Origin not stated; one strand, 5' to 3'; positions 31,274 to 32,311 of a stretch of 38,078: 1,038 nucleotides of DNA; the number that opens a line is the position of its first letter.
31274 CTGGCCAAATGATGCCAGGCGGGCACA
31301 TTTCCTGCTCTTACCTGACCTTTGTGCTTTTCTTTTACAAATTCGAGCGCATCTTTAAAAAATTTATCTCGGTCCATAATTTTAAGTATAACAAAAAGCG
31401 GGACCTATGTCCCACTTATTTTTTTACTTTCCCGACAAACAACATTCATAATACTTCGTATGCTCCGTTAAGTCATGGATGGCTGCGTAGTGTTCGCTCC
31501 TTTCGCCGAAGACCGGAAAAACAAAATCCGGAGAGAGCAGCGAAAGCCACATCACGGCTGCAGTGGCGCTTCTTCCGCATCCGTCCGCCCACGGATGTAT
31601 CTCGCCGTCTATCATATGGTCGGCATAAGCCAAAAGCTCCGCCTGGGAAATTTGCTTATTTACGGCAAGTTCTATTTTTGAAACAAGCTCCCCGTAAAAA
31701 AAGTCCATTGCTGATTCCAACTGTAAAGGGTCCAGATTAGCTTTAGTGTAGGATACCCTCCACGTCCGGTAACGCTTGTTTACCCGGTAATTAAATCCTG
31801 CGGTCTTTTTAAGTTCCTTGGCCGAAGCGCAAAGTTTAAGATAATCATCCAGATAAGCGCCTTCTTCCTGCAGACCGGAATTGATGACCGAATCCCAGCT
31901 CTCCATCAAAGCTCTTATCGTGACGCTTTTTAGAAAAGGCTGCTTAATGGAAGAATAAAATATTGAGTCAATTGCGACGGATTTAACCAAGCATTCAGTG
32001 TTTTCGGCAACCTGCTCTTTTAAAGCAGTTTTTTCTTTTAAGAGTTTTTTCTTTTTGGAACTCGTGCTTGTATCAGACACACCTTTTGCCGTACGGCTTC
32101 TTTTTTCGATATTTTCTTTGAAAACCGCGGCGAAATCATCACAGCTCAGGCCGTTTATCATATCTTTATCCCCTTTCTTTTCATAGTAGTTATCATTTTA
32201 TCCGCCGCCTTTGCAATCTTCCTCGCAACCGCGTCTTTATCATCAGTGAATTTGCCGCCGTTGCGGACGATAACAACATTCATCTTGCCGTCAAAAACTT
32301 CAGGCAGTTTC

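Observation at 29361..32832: Convergent nucleotide-centred cluster: ParB/Srx-like + P-loop kinase facing TMPK-like kinase -> Fic -> SpoT-type HD hydrolase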

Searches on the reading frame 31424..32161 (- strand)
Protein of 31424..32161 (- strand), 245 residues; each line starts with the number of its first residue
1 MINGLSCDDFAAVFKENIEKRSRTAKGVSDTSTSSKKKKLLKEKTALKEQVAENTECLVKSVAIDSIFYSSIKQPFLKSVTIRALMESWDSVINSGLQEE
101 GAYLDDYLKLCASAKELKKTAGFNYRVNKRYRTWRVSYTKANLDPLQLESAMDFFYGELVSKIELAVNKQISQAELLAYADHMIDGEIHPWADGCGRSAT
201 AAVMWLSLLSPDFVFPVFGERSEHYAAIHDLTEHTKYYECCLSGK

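Call 3: search_protein_families(library=pfam, proteins=[window:31424-32161:-], max_evalue=0.1)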
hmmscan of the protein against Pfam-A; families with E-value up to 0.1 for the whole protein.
window:31424-32161:- (245 aa): 0 families

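Call 4: search_protein_families(library=ncbifam, proteins=[window:31424-32161:-], max_evalue=0.1)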
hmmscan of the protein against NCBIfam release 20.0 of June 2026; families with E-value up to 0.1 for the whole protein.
window:31424-32161:- (245 aa): 0 families

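Call 6: search_protein_families(library=padloc, proteins=[window:31424-32161:-], max_evalue=0.1)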
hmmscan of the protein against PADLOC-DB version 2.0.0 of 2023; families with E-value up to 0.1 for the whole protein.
window:31424-32161:- (245 aa): 1 family
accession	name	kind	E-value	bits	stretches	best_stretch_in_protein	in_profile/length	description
PDLC04840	PDC-S04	-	0.0067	14.2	1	166-227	131-194/227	-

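Call 8: search_solved_structures(query=window:31424-32161:-, max_evalue=10, show_alignments=3)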
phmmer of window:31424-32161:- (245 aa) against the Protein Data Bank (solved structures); distinct sequences matched with E-value up to 10: 4.
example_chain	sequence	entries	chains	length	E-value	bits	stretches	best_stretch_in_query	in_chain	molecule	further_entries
7edp_B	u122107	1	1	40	0.48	13.4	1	37-64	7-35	Histone-lysine N-methyltransferase, H3 lysine-79 specific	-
5jj6_A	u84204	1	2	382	0.98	12.4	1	186-229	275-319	Adenosine monophosphate-protein transferase FICD homolog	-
5jj7_A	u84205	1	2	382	0.99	12.4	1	186-229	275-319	Adenosine monophosphate-protein transferase FICD homolog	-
1qi9_A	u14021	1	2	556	1.1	12.2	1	55-128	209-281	Vanadium-dependent bromoperoxidase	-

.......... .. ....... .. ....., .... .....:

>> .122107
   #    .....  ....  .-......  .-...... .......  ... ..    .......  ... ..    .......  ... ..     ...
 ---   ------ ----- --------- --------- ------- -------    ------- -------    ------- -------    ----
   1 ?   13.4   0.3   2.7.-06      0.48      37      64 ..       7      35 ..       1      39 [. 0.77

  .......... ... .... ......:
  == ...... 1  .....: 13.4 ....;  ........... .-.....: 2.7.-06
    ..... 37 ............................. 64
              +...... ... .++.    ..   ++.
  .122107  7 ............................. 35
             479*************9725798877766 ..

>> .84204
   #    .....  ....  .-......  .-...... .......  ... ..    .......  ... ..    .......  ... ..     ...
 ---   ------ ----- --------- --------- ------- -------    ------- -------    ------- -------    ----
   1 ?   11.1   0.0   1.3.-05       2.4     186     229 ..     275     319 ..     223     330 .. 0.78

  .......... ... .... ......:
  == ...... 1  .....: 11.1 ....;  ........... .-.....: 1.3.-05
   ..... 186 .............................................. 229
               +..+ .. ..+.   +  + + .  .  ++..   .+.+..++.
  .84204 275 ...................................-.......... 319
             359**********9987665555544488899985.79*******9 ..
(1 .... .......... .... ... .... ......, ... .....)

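Call 11: find_homologous_proteins(query=window:31424-32161:-, max_evalue=0.001)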
Query window:31424-32161:- (245 aa): 30 proteins with E <= 0.001 among 972 candidates.
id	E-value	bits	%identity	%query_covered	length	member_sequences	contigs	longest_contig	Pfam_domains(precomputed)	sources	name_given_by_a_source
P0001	5.0e-158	542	100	100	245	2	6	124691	-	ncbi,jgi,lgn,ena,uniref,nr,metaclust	ncbi:hypothetical protein A2930_04010 [Candidatus Giovannonibacteria bacterium RIFCSPLOWO2_01_FULL_4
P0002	1.1e-96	341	65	98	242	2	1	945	-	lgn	-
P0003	7.8e-92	325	64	100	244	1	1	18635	-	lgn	-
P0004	1.0e-90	322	61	100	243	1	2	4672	-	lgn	-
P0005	3.6e-70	254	70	64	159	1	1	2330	-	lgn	-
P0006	8.0e-70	253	54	98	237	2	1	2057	-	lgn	-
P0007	1.5e-67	246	52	98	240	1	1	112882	-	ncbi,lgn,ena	-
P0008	9.7e-67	243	53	96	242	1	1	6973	-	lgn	-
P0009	3.7e-66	241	51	96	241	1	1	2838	-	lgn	-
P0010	7.0e-65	237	51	96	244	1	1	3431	-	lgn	-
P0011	1.2e-64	236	51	96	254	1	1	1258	-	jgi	jgi:hypothetical protein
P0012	3.4e-64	235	52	96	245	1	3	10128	-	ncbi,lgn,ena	ncbi:MAG: hypothetical protein AAB522_02495 [Patescibacteria group bacterium]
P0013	3.9e-64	235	50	96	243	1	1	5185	-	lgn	-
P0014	2.1e-63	232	47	99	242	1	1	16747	-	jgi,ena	-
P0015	6.5e-62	227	52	99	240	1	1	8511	-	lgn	-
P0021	4.8e-58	215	47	95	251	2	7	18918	-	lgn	-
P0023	6.3e-58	214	48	98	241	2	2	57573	-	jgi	-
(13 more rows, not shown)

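Call 15: find_encoding_contigs(protein=P0007, flank=6000, max_places=2)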
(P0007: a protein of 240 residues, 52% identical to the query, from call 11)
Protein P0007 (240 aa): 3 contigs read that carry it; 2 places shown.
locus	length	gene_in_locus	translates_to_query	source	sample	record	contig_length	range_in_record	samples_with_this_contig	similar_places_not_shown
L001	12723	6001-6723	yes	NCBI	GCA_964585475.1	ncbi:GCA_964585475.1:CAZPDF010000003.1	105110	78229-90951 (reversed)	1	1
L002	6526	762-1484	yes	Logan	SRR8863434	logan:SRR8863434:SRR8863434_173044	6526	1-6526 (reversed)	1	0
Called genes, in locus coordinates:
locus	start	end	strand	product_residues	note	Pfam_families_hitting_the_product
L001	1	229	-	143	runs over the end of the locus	-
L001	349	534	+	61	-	PF00584:SecE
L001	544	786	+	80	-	-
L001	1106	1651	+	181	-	PF02357:NusG, PF00467:KOW (weak)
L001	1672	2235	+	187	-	-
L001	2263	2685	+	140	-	PF03946:Ribosomal_L11_N, PF00298:Ribosomal_L11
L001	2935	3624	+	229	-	-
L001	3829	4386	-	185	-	PF13238:AAA_18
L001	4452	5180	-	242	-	-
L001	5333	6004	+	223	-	PF02223:Thymidylate_kin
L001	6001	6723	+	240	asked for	-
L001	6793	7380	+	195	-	PF13328:HD_4 (weak)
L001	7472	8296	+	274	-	PF02223:Thymidylate_kin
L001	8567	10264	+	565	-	PF02511:Thy1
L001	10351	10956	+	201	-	-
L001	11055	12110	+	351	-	PF00106:adh_short, PF13561:adh_short_C2 (weak)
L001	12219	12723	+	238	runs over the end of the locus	-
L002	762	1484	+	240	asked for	-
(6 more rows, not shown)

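Call 16: find_encoding_contigs(protein=P0023, flank=6000, max_places=2)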
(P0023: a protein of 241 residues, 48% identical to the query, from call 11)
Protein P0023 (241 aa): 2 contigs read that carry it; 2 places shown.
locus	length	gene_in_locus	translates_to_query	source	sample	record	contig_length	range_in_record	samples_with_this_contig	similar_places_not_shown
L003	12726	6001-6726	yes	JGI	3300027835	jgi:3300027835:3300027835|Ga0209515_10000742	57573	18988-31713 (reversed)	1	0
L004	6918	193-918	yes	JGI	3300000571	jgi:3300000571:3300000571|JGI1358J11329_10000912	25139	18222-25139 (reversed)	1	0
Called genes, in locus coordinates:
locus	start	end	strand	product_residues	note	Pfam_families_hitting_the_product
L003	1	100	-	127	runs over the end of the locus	-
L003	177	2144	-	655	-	PF03030:H_PPase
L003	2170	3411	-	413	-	PF08529:NusA_N, PF13184:KH_NusA_1st, PF26594:KH_NusA_2nd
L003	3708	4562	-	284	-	-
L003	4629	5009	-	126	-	PF08378:NERD (weak), PF02021:UPF0102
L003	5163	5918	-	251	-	PF00702:Hydrolase (faint), PF08282:Hydrolase_3, PF03332:PMM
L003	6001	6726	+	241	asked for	-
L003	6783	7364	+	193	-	PF13328:HD_4 (weak), PF01966:HD (faint)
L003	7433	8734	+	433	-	PF01928:CYTH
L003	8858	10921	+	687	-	PF17854:FtsK_alpha, PF01580:FtsK_SpoIIIE, PF09397:FtsK_gamma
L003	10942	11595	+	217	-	PF13413:HTH_25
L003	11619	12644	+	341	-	PF00154:RecA_N, PF06745:ATPase (faint), PF08423:Rad51, PF21096:RecA_C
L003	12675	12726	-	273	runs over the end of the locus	PF00763:THF_DHG_CYH, PF02882:THF_DHG_CYH_C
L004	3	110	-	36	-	?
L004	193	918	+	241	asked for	-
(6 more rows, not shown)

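Call 17: find_related_loci(query=A1, collection=genome_contigs, flank=8000)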
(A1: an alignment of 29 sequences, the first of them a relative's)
Query A1 (245 aa) in genome_contigs; peptide patterns used: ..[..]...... (x = any residue, [..] = any of these).
20 stretches matched a pattern; 12 encode a relative of the query (tblastn E <= 1e-3); 12 distinct loci.
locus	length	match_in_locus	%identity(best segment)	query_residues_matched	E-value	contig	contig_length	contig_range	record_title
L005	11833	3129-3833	49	6-245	3e-69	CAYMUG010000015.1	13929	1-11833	MAG TPA_asm: uncultured Candidatus Saccharibacteria bacterium isolate binchicken_co207_157 genome assembly, contig: NODE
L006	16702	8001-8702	52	5-244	3e-68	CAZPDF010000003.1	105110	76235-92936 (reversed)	MAG TPA_asm: uncultured Candidatus Saccharibacteria bacterium isolate SRP178908_co1_311 genome assembly, contig: NODE_74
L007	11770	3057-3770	47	5-242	6e-68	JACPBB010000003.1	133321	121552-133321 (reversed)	MAG: Parcubacteria group bacterium isolate NC_groundwater_246_Ag_S-0.2um_42_13 S5_GD2017_2_S2_scaffold_56, whole genome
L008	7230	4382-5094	65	2-245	4e-66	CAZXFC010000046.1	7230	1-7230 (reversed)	MAG TPA_asm: uncultured Candidatus Saccharibacteria bacterium isolate SRP269290_co1_801 genome assembly, contig: NODE_17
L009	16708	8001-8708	44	2-243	8e-61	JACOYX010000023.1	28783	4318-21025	MAG: Candidatus Sungiibacteriota bacterium isolate NC_groundwater_190_Ag_S-0.1um_45_12 S4_GD2017_2_S1_scaffold_3071, who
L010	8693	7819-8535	46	1-242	1e-59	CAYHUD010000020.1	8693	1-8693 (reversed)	MAG TPA_asm: uncultured Candidatus Saccharibacteria bacterium isolate ERP119705_co16_431 genome assembly, contig: NODE_6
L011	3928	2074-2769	42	8-243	7e-56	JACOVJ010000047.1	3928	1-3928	MAG: Candidatus Niyogibacteria bacterium isolate NC_groundwater_97_Ag_S-0.1um_54_719 S_p1_S3_170907_scaffold_473674, who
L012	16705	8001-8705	38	10-238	6e-45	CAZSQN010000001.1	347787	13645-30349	MAG TPA_asm: uncultured Gammaproteobacteria bacterium isolate binchicken_co125_790 genome assembly, contig: NODE_42_leng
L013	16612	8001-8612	37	9-242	1e-39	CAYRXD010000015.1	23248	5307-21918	MAG TPA_asm: uncultured Candidatus Saccharibacteria bacterium isolate binchicken_co125_168 genome assembly, contig: NODE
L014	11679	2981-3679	33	8-242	1e-38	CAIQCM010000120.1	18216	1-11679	uncultured bacterium isolate T8_bin-506 genome assembly, contig: bin-506:120/160, whole genome shotgun sequence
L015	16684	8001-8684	39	9-242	2e-37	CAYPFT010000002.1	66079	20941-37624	MAG TPA_asm: uncultured Candidatus Saccharibacteria bacterium isolate SRP090828_co3_53 genome assembly, contig: NODE_30_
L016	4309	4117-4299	45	147-208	3e-11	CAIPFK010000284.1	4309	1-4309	MAG: uncultured Burkholderiales bacterium isolate MJ-time_bin-0604 genome assembly, contig: bin-0604:284/314, whole geno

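Call 20: predict_structure(alignment_id=A1)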
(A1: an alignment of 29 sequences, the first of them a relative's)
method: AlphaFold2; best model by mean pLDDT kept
length: 245 residues; sequences in the alignment: 29
mean_pLDDT: 94.0   pTM: 0.92
mean pLDDT of the five models: 94.0, 93.5, 93.3, 93.0, 92.8
residues with pLDDT >= 90: 216; 70-90: 20; 50-70: 8; < 50: 1
segments of 3 or more residues with pLDDT < 50: none
pLDDT, mean of each block of 10 residues (from residue 1): 73 97 93 88 97 98 93 83 98 96 97 98 96 95 97 98 94 98 98 97 94 92 96 98 82
secondary structure, 60 per line:
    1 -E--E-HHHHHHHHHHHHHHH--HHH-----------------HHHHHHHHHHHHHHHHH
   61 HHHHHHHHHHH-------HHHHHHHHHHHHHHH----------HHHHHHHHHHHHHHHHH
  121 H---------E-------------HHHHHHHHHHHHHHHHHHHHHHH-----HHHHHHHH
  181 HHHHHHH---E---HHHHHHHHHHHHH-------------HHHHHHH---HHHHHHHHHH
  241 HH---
elements in order: H7-21 H44-71 H79-93 H104-121 H145-167 H173-187 H195-207 H221-227 H231-242

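Call 23: fold_search(model_id=the predicted structure, library=pdb)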
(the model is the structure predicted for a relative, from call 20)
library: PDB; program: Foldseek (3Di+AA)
matches with E <= 10: 68; with E <= 0.001: 0
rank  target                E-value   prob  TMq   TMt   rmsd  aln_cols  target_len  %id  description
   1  4itr_B                4.3e-03  1.00  0.49  0.42   5.3       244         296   16  Crystal Structure of IbpAFic2-H3717A in complex with adenylylated Cdc42 (released 2013-02-20)
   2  4itr_A                5.8e-03  1.00  0.49  0.42   5.3       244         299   16  Crystal Structure of IbpAFic2-H3717A in complex with adenylylated Cdc42 (released 2013-02-20)
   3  6siu_B                8.7e-03  1.00  0.49  0.42   5.6       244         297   17  Crystal structure of IbpAFic2 covalently tethered to Cdc42 (released 2020-03-18)
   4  6siu_A                1.2e-02  1.00  0.51  0.44   5.9       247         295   17  Crystal structure of IbpAFic2 covalently tethered to Cdc42 (released 2020-03-18)
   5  3cuc_A                1.2e-02  1.00  0.45  0.43   6.8       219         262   15  CRYSTAL STRUCTURE OF A FIC DOMAIN CONTAINING SIGNALING PROTEIN (BT_2513) FROM BACTEROIDES THETAIOTAOMICRON VPI-5482 AT (released 2008-04-29)
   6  6i7k                  1.4e-02  1.00  0.49  0.38   6.4       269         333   13  Crystal structure of monomeric FICD mutant L258D complexed with MgATP (released 2019-09-25)
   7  3n3u                  1.7e-02  1.00  0.54  0.47   4.3       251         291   15  Crystal Structure of IbpAFic2 (released 2010-07-14)
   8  6i7i                  1.9e-02  0.93  0.35  0.27  17.8       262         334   16  Crystal structure of dimeric FICD mutant K256A complexed with MgATP (released 2019-09-25)
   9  6i7l                  1.9e-02  1.00  0.45  0.35   6.2       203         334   13  Crystal structure of monomeric FICD mutant L258D complexed with MgAMP-PNP (released 2019-09-25)
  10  9yz5_A                2.4e-02  1.00  0.52  0.41   7.5       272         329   12  human FicD bound with farnesyl pyrophosphate (released 2026-02-25)
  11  6i7j                  4.6e-02  0.91  0.37  0.28  17.0       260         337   16  Crystal structure of monomeric FICD mutant L258D (released 2019-09-25)
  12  7b7z_A                4.8e-02  0.85  0.35  0.27  17.6       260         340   16  DeAMPylation complex of monomeric FICD and AMPylated BiP (state 1) (released 2021-07-07)
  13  3cuc_B                5.4e-02  0.99  0.53  0.49   8.2       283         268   14  CRYSTAL STRUCTURE OF A FIC DOMAIN CONTAINING SIGNALING PROTEIN (BT_2513) FROM BACTEROIDES THETAIOTAOMICRON VPI-5482 AT (released 2008-04-29)
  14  7cb8_B                6.2e-02  0.60  0.32  0.21  16.6       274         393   14  Structure of a FIC-domain protein from Mycobacterium marinum in complex with CDP (released 2021-08-18)
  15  5jj7_B                9.3e-02  0.51  0.28  0.22  17.8       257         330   18  Fic-1 (aa134 - 508 E274G) from C. elegans (released 2016-06-01)
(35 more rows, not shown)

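Call 46: search_protein_representatives(alignment_id=A1)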
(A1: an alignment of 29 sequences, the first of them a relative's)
Query: 29 sequences, 240 profile positions. Proteins with E-value up to 0.001 (for the whole library): 379; up to 1e-10: 186; up to 1e-30: 62. The best 150 are listed.
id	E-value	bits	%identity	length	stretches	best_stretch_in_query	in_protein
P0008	2.3e-103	361.3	-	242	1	5-239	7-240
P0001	7.4e-103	359.6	-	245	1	3-238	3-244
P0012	2.8e-101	354.4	-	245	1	3-238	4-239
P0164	7.0e-94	330.2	-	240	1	3-239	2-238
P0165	2.3e-88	312.1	-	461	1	5-237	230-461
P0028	1.1e-85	303.3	-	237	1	6-239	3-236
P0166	2.8e-84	298.8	-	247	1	5-239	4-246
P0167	4.8e-84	298.0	-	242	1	2-239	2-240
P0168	4.0e-80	285.2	-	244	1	6-239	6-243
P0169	1.6e-79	283.2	-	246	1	5-239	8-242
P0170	4.3e-79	281.8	-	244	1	3-239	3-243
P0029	1.2e-78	280.4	-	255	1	6-238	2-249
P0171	4.2e-78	278.5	-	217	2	118-237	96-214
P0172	1.4e-77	276.9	-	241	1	5-236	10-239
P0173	3.4e-77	275.6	-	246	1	8-237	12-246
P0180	1.3e-66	240.9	-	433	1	5-238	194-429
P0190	9.2e-55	202.1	-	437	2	50-236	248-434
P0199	4.2e-50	186.9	-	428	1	6-232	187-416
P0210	5.9e-39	150.4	-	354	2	124-238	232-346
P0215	7.3e-33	130.4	-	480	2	125-236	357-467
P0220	1.9e-30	122.5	-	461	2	125-238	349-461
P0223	2.0e-28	115.9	-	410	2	124-234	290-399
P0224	2.8e-28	115.4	-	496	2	124-234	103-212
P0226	1.4e-26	109.9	-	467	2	5-97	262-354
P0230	1.1e-25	106.9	-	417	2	124-233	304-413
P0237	5.6e-24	101.4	-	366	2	5-88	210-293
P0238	6.3e-24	101.2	-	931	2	9-120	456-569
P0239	1.1e-23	100.4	-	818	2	5-93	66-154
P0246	7.2e-21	91.2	-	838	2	12-93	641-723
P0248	1.9e-20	89.8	-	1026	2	7-114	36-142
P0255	9.3e-19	84.2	-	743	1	8-236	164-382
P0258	1.8e-18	83.3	-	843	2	123-235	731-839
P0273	7.9e-17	77.9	-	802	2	138-221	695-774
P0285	9.0e-15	71.2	-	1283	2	6-94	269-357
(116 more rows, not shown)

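Call 47: search_protein_families(library=pfam, proteins=[P0165, P0180, P0190, P0199, P0215, P0220, P0223, P0230, P0238, P0239], max_evalue=0.01)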
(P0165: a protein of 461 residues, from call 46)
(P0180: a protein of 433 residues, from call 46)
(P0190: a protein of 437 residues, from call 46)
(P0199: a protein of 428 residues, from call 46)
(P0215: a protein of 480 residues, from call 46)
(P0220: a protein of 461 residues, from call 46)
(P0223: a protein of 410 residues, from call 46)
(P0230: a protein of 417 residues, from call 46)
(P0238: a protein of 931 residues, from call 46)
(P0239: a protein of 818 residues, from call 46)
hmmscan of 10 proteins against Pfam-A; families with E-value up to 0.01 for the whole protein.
P0165 (461 aa): 1 family
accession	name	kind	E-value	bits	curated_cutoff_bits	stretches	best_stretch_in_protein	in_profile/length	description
PF02223.23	Thymidylate_kin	-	6e-16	59.1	27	1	8-193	1-177/185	Thymidylate kinase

P0180 (433 aa): 4 families
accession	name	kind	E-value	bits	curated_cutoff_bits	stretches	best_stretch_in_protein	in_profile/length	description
PF00625.27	Guanylate_kin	-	9e-08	32.5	25.2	1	5-157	3-147/182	Guanylate kinase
PF13191.12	AAA_16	-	0.00016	22.6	32.6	1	5-34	25-54/167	AAA ATPase domain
PF13671.12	AAA_33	-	0.00063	20.5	27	1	7-153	2-129/143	AAA domain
PF13401.12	AAA_22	-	0.0034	18.1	27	1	5-43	6-33/130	AAA domain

P0190 (437 aa): 2 families
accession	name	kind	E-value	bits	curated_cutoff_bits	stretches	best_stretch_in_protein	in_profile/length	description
PF02223.23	Thymidylate_kin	-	1.9e-07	31.4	27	1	7-150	1-139/185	Thymidylate kinase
PF01656.29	CbiA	-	0.00062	20.2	25.4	1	6-307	3-101/125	CobQ/CobB/MinD/ParA nucleotide binding domain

P0199 (428 aa): 0 families

P0215 (480 aa): 1 family
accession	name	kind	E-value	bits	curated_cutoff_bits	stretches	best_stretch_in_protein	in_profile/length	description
PF02661.23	Fic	-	0.00096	20.4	24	1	357-432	23-93/93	Fic/DOC family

P0220 (461 aa): 0 families

P0223 (410 aa): 1 family
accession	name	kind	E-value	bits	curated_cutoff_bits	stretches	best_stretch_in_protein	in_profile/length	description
PF02661.23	Fic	-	0.00018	22.7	24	1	302-362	37-89/93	Fic/DOC family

P0230 (417 aa): 1 family
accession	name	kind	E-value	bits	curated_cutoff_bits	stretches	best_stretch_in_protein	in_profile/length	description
PF02661.23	Fic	-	0.0003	22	24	1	325-381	40-93/93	Fic/DOC family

P0238 (931 aa): 1 family
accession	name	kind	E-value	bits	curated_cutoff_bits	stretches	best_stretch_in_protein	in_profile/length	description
PF09620.15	Cas_csx3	-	3.7e-11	43.2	21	1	356-403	12-59/78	CRISPR-associated protein (Cas_csx3)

P0239 (818 aa): 3 families
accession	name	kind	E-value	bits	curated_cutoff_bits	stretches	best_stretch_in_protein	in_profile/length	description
PF06414.18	Zeta_toxin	-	5.4e-23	81.9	22.3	1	608-756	12-156/199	Zeta toxin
PF13671.12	AAA_33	-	2.8e-05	24.9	27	1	615-730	1-108/143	AAA domain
PF02661.23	Fic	-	0.0028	18.9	24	1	151-227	17-89/93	Fic/DOC family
